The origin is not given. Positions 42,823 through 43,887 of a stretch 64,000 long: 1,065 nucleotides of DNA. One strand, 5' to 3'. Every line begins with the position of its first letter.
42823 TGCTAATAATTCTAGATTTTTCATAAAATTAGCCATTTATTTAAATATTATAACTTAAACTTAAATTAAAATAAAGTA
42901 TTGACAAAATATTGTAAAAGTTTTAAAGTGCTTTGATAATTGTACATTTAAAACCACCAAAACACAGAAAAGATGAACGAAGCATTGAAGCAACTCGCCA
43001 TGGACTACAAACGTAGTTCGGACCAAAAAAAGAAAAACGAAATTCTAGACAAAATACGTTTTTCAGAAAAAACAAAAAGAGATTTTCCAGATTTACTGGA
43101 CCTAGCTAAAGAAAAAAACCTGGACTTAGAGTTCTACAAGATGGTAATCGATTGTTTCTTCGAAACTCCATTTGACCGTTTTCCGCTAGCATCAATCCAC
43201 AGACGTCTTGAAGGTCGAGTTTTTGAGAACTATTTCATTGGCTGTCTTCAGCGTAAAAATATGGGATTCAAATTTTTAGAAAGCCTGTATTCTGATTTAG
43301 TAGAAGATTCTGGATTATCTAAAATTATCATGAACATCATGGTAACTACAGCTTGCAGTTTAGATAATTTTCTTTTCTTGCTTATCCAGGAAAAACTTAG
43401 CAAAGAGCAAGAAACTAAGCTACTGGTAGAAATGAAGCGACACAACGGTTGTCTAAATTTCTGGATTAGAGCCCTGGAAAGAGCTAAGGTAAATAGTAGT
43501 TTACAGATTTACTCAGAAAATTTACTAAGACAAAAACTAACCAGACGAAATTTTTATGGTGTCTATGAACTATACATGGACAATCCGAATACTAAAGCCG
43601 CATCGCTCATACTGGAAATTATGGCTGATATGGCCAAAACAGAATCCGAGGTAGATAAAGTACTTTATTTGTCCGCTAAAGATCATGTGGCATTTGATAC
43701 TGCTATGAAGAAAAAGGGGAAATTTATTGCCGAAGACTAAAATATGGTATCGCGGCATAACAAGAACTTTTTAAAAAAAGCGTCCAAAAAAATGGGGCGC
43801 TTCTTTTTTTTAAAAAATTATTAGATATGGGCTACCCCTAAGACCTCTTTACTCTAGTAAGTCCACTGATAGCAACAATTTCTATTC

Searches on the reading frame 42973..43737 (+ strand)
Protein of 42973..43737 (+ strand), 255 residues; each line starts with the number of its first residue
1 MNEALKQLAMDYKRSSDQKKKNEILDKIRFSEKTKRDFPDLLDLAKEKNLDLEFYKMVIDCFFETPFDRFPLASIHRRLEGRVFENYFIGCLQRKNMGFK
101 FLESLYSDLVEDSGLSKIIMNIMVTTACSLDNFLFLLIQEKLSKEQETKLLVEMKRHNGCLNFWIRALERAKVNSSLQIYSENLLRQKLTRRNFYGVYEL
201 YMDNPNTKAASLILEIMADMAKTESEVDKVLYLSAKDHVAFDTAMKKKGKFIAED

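Call 75: search_protein_families(library=pfam, proteins=[window:42973-43737:+], max_evalue=0.001)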
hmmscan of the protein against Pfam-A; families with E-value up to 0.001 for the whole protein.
window:42973-43737:+ (255 aa): 1 family
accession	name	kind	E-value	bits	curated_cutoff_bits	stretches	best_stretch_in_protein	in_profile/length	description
PF10897.14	DUF2713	-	0.00061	20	27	0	58-158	65-162/235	Protein of unknown function (DUF2713)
